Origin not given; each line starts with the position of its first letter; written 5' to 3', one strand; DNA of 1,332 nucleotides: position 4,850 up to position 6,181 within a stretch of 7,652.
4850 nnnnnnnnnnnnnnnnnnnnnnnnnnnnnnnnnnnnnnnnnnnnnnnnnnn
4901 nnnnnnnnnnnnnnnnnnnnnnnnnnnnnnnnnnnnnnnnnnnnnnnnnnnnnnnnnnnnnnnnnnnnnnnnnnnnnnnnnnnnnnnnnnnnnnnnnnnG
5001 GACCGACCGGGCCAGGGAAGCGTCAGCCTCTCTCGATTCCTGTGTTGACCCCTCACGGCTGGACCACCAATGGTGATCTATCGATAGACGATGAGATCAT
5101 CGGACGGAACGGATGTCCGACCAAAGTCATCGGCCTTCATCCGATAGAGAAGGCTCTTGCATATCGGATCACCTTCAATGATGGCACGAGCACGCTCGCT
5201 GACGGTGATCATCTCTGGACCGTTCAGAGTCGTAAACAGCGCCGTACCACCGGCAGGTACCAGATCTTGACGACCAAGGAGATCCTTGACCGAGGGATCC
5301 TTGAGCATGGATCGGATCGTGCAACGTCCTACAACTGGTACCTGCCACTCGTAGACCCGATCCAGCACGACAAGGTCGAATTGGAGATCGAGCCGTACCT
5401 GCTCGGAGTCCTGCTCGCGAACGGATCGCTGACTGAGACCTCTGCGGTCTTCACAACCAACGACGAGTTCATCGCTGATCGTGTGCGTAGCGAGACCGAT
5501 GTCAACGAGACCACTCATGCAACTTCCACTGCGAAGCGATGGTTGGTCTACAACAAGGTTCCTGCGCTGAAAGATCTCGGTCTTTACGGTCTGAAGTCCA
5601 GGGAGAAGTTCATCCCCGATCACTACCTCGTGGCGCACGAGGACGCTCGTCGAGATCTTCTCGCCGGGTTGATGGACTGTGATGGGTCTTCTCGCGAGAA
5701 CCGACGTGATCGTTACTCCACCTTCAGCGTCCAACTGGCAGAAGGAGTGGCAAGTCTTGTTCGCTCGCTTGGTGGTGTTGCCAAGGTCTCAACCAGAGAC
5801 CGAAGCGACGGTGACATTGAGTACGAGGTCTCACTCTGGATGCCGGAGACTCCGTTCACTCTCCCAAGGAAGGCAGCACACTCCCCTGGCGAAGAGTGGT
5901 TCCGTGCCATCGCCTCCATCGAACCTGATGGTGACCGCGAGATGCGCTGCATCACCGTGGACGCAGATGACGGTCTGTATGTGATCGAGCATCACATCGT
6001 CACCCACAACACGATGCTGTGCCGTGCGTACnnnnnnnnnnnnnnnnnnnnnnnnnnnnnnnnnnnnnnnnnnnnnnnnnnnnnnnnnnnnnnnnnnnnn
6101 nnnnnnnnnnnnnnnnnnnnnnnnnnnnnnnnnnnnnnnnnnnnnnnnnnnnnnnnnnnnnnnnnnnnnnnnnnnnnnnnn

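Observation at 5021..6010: Class 3-type intein splitting the Walker A lysine from its threonine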

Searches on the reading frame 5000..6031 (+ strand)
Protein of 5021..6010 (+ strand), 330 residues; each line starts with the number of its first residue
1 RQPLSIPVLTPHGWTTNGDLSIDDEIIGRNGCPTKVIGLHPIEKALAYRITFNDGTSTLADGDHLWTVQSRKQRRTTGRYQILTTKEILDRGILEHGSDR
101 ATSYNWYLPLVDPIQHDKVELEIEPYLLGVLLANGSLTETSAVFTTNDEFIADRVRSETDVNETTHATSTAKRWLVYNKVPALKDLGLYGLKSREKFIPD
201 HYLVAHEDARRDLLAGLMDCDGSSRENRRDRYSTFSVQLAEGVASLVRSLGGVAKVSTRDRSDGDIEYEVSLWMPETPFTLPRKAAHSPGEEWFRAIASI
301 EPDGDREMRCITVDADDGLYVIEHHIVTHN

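Call 3: search_protein_families(library=pfam, proteins=[window:5021-6010:+], max_evalue=1)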
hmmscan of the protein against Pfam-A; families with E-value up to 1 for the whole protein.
window:5021-6010:+ (330 aa): 2 families
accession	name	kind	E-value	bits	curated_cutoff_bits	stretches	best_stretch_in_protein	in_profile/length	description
PF14528.11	LAGLIDADG_3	-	4.7e-07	30.4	22.5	1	210-268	3-64/82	LAGLIDADG-like domain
PF05204.19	Hom_end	-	8.7e-06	26.3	21.1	1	199-262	3-68/110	Homing endonuclease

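Call 7: search_dna_similar(query=window:5021-6010:+, collection=phages, mode=protein, max_rows=40)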
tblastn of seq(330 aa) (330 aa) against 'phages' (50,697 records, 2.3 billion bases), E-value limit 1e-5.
Records with a match: 649; places in all: 689; records where one place covers at least 80% of the query: 621.
Best place of each record, by identity: <60% 649.
By first word of the organism name: Mycobacterium 299; Vibrio 63; Stx2a-converting 49; Klebsiella 28; Escherichia 24; Pseudomonas 22; Aeromonas 19; Gordonia 15; Enterococcus 14; Salmonella 13; and 41 more.
By host as written in the record: Mycobacterium smegmatis mc2 155 229; - 110; Mycobacterium smegmatis mc#155 34; Klebsiella pneumoniae 22; Mycobacterium smegmatis mc2155 11; Gordonia terrae 3612 11; Pseudomonas aeruginosa 10; Mycobacterium sp. 9; and 121 more.
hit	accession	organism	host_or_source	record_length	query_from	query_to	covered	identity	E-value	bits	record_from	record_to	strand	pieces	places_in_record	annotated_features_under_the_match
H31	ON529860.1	Brevundimonas phage vB_BpoS-Papperlapapp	Brevundimonas pondensis LVF1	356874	4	330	99%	39.5%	3e-56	202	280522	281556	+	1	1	helicase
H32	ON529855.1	Brevundimonas phage vB_BpoS-Domovoi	Brevundimonas pondensis EIF1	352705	4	330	99%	39.5%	8e-56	201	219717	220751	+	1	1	helicase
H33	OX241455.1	Vibrio phage 501E54-1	Seawater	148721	2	330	100%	37.7%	6e-51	187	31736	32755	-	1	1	putative DNA helicase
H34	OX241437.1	Vibrio phage 424E50-1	Seawater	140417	2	330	100%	37.7%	6e-51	187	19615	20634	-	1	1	putative DNA helicase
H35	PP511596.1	Dulem virus 38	Varecia variegata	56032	1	330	100%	36.9%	8e-41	157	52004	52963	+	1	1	AAA domain protein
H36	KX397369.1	Erwinia phage vB_EamM_Kwan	Erwinia amylovora ATCC 29780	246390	6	330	98%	37.3%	1e-52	191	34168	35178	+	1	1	putative ATP-dependent DNA helicase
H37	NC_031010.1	Erwinia phage vB_EamM_Kwan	Erwinia amylovora ATCC 29780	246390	6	330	98%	37.3%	1e-52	191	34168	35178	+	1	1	DNA helicase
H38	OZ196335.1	Vibrio phage K412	Seawater and oysters mix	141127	2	330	100%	36.4%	8e-53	192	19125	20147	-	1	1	hypothetical protein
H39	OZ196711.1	Vibrio phage K460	Seawater and oysters mix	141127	2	330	100%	36.4%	8e-53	192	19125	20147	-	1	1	hypothetical protein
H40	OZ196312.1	Vibrio phage K470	Seawater and oysters mix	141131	2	330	100%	36.4%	8e-53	192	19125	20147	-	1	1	hypothetical protein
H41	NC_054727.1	Mycobacterium phage Phrappuccino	Mycobacterium smegmatis mc#155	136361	2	330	100%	35.2%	3e-46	173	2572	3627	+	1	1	2: DarB-like antirestriction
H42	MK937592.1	Mycobacterium phage Phrappuccino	Mycobacterium smegmatis mc#155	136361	2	330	100%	35.2%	3e-46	173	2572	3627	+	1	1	2: terminase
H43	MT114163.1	Mycobacterium phage Settecandela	Mycobacterium smegmatis mc#155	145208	2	330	100%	35.2%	3e-46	173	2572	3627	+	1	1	2: terminase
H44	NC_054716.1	Mycobacterium phage Cane17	Mycobacterium smegmatis mc2 155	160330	2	330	100%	35.1%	1e-40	157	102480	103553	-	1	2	179: DarB-like antirestriction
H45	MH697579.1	Mycobacterium phage Cane17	Mycobacterium smegmatis mc2 155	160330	2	330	100%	35.1%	1e-40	157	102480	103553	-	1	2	179: DNA helicase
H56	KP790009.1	Gordonia phage Gmala1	Gordonia sp.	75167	8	330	98%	35.4%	6e-47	175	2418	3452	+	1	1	TerL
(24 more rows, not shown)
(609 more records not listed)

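Call 20: search_protein_families(library=ncbifam, proteins=[window:5021-6010:+], max_evalue=10)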
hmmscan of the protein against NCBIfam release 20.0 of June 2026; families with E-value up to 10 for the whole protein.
window:5021-6010:+ (330 aa): 5 families
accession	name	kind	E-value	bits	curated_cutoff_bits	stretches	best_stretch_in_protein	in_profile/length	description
NF005852.0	PRK07773.1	equivalog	1.3e-06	27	780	1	146-271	547-680/886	replicative DNA helicase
NF011491.0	PRK14898.1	equivalog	8.3e-06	24.1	783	1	125-250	246-378/860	DNA-directed RNA polymerase subunit A''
NF038098.1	GyrA_w_intein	exception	0.00016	19.7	1850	1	126-262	241-392/1232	intein-containing DNA gyrase subunit A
NF038136.1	rSAM_Rv_intein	exception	0.021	13.7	700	1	32-67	115-149/574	intein-containing Rv2578c family radical SAM protein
NF006207.0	PRK08332.1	equivalog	0.13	9.4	2400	1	117-268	433-542/1684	vitamin B12-dependent ribonucleotide reductase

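Call 21: search_solved_structures(query=window:5021-6010:+, max_evalue=1, show_alignments=3)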
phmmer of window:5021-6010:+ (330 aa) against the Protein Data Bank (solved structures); distinct sequences matched with E-value up to 1: 10.
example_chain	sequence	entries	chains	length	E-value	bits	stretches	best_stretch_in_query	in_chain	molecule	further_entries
6rix_A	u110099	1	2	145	2.1e-11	46.8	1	5-70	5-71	Replicative DNA helicase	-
6riy_A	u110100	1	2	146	2.5e-11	46.6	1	5-70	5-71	Replicative DNA helicase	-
6bs8_A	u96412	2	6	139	7.1e-11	45.1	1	4-70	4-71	Replicative DNA helicase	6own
6riz_A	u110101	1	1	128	5e-06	29.1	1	5-93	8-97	gp41-1 intein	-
6qaz_A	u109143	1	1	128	0.00067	22.1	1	5-93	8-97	cyanophage-like gp41-1 intein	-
1um2_A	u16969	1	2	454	0.017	17.5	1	186-259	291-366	ENDONUCLEASE PI-SCEI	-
1dfa_A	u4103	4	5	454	0.017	17.5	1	186-259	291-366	PI-SCEI ENDONUCLEASE | ENDONUCLEASE PI-SCEI | PI-SCEI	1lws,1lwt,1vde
1ef0_A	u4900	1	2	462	0.018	17.4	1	186-259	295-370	PI-SCEI ENDONUCLEASE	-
1jva_A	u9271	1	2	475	0.019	17.4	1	186-259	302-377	VMA1-DERIVED HOMING ENDONUCLEASE X10SSS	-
9cop_A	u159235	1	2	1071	0.084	15.2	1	186-258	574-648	V-type proton ATPase catalytic subunit A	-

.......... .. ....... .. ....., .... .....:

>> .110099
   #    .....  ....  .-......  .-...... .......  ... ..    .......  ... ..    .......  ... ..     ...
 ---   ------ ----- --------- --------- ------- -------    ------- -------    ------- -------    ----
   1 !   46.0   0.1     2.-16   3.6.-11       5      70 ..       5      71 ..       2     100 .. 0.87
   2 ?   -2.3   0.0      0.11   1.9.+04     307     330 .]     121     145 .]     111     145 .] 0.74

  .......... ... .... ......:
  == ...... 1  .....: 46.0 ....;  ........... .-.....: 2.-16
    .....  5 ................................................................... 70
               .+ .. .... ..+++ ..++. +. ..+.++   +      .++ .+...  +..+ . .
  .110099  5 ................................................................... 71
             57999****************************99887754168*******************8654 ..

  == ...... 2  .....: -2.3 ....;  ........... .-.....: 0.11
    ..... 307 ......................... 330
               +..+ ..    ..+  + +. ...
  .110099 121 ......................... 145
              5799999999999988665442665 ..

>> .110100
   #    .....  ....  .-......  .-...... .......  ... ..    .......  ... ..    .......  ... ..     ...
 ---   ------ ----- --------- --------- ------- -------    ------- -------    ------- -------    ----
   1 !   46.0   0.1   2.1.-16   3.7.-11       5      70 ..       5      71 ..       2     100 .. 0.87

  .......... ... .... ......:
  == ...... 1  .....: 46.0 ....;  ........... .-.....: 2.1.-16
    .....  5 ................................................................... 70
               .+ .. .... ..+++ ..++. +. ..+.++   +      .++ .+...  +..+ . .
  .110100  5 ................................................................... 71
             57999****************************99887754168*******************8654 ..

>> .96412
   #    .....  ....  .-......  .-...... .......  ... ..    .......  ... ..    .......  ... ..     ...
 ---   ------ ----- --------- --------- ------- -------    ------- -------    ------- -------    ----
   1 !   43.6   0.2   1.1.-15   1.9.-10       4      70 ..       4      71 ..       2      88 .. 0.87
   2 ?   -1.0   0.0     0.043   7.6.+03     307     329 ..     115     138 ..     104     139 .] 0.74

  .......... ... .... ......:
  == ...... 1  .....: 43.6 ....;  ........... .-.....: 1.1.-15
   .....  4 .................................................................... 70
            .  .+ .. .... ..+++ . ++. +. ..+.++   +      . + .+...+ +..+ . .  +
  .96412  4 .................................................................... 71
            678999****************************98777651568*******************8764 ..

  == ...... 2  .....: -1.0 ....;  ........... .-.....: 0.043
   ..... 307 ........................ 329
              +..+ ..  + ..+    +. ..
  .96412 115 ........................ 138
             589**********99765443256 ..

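Call 37: search_protein_families(library=phrogs, proteins=[window:5021-6010:+], max_evalue=0.001)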
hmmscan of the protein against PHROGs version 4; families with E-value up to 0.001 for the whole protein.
window:5021-6010:+ (330 aa): 6 families
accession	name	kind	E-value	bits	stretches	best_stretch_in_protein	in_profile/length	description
phrog_19299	-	head and packaging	2.2e-31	110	1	8-261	39-304/702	terminase large subunit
phrog_36964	-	head and packaging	7.4e-22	78.2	1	5-225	96-310/890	terminase large subunit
phrog_15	-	head and packaging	5.9e-21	75.5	1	4-228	82-312/1330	terminase large subunit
phrog_510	-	DNA, RNA and nucleotide metabolism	9e-16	58.7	1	13-226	420-629/667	DNA primase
phrog_50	-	DNA, RNA and nucleotide metabolism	9.5e-14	52.3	1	2-140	89-219/570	DnaC-like helicase loader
phrog_30356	-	DNA, RNA and nucleotide metabolism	3.4e-05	23.1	1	163-260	536-638/823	helicase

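Call 40: get_annotated_region(hit=H35, flank=1500)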
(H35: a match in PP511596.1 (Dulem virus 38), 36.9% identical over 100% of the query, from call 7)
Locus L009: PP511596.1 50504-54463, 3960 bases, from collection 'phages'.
description: Dulem virus 38 isolate Duke_24SF_44, complete genome.
organism: Dulem virus 38 (NCBI taxid 3145756)
taxonomy: Viruses; Duplodnaviria; Heunggongvirae; Uroviricota; Caudoviricetes
host: Varecia variegata; source: saliva; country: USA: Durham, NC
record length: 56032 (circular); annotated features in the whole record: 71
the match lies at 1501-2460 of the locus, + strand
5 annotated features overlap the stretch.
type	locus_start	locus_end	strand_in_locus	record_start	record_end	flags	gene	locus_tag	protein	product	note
CDS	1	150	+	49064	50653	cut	-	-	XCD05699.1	chromatin remodeling complex atpase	-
CDS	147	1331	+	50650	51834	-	-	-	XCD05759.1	PD-(D/E)XK nuclease superfamily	-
CDS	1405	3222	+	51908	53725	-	-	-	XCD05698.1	AAA domain protein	-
CDS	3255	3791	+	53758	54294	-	-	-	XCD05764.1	hypothetical protein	b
CDS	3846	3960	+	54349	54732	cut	-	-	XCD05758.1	nuclease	-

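Call 41: get_annotated_region(hit=H56, flank=1500)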
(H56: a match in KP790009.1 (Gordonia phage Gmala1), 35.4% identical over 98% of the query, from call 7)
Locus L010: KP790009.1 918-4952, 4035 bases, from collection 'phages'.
description: Gordonia phage Gmala1, complete genome.
organism: Gordonia phage Gmala1 (NCBI taxid 1622190)
taxonomy: Viruses; Duplodnaviria; Heunggongvirae; Uroviricota; Caudoviricetes; Gordtnkvirus; Gordtnkvirus gordtnk2
host: Gordonia sp.; source: wastewater; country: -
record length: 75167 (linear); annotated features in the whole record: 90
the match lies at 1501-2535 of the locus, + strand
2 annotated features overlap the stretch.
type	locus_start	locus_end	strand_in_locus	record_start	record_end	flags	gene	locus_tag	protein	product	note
CDS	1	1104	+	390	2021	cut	-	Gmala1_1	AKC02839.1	hypothetical protein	-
CDS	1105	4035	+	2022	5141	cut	-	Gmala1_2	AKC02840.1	TerL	-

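Call 42: predict_structure(alignment_id=A2)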
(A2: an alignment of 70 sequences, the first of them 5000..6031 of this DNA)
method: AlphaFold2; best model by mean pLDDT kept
length: 344 residues; sequences in the alignment: 70
mean_pLDDT: 94.4   pTM: 0.92
mean pLDDT of the five models: 94.4, 94.1, 94.1, 94.0, 94.0
residues with pLDDT >= 90: 314; 70-90: 15; 50-70: 8; < 50: 7
segments of 3 or more residues with pLDDT < 50: 1-3, 341-344
pLDDT, mean of each block of 10 residues (from residue 1): 65 97 98 98 95 98 97 96 95 96 79 97 98 98 93 98 98 97 97 97 98 98 98 94 98 98 97 98 97 92 98 96 96 83 45
secondary structure, 60 per line:
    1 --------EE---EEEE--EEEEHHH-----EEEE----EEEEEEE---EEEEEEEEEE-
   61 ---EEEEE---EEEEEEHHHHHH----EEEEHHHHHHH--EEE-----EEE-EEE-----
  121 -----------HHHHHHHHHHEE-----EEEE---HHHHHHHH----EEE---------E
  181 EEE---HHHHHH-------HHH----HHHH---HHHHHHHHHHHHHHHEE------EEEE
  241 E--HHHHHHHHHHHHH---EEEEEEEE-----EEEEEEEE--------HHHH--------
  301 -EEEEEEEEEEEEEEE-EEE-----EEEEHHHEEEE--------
elements in order: E14-17 E20-23 E32-35 E40-46 E50-59 E64-68 E72-77 H78-83 E88-91 H92-98 E101-103 E109-111 E113-115 H132-141 E149-152 H156-163 E168-170 E180-183 H187-192 H207-210 H214-228 E237-241 H244-256 E260-267 E273-280 H289-292 E302-316 E318-320 E326-329 E333-336

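Call 45: fold_search(model_id=the predicted structure, library=pdb)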
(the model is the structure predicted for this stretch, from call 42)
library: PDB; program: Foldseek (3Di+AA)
matches with E <= 10: 473; with E <= 0.001: 61
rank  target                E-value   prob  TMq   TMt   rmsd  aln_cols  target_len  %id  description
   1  1ef0_A                4.3e-19  1.00  0.69  0.57   8.6       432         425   17  CRYSTAL STRUCTURE OF PI-SCEI MINIPRECURSOR (released 2000-06-07)
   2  1jva_B                3.4e-17  1.00  0.70  0.57   8.7       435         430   17  CRYSTAL STRUCTURE OF THE VMA1-DERIVED ENDONUCLEASE BEARING THE N AND C EXTEIN PROPEPTIDES (released 2002-08-29)
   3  7qsu                  1.6e-16  1.00  0.61  0.58   9.4       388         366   18  Crystal structure of homing endonuclease-associated TliVMA intein (C1A, d333-339) (released 2022-03-30)
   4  1jva_A                2.6e-16  1.00  0.68  0.56   8.9       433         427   18  CRYSTAL STRUCTURE OF THE VMA1-DERIVED ENDONUCLEASE BEARING THE N AND C EXTEIN PROPEPTIDES (released 2002-08-29)
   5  1um2_B                3.7e-16  1.00  0.67  0.56   8.7       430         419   17  Crystal Structure of the Vma1-Derived Endonuclease with the Ligated Extein Segment (released 2004-09-22)
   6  1vde_A                3.9e-16  1.00  0.69  0.56   8.6       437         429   16  PI-SCEI, A HOMING ENDONUCLEASE WITH PROTEIN SPLICING ACTIVITY (released 1998-04-08)
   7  1vde_B                4.1e-16  1.00  0.68  0.56   8.8       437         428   17  PI-SCEI, A HOMING ENDONUCLEASE WITH PROTEIN SPLICING ACTIVITY (released 1998-04-08)
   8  1ef0_B                8.6e-16  1.00  0.67  0.59   8.8       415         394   17  CRYSTAL STRUCTURE OF PI-SCEI MINIPRECURSOR (released 2000-06-07)
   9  1lwt_A                1.9e-15  1.00  0.68  0.54   9.5       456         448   17  Crystal structure of the intein homing endonuclease PI-SceI bound to its substrate DNA (Ca2+ free) (released 2002-09-27)
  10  1lws_A                2.7e-15  1.00  0.67  0.55   9.2       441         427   17  Crystal structure of the intein homing endonuclease PI-SceI bound to its recognition sequence (released 2002-09-27)
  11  1um2_A                9.8e-15  1.00  0.66  0.56   9.3       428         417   18  Crystal Structure of the Vma1-Derived Endonuclease with the Ligated Extein Segment (released 2004-09-22)
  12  1dfa                  3.1e-14  1.00  0.68  0.59   6.2       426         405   17  CRYSTAL STRUCTURE OF PI-SCEI IN C2 SPACE GROUP (released 1999-12-08)
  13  7qss                  1.8e-13  1.00  0.60  0.50  10.4       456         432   15  Crystal structure of homing endonuclease-associated TliVMA intein (C1A) (released 2022-03-30)
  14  7qst                  3.7e-13  1.00  0.63  0.60   7.3       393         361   16  Crystal structure of homing endonuclease-associated PhoVMA intein (C1A) (released 2022-03-30)
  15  1dq3                  2.7e-09  1.00  0.57  0.45   8.6       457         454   13  CRYSTAL STRUCTURE OF AN ARCHAEAL INTEIN-ENCODED HOMING ENDONUCLEASE PI-PFUI (released 2000-07-05)
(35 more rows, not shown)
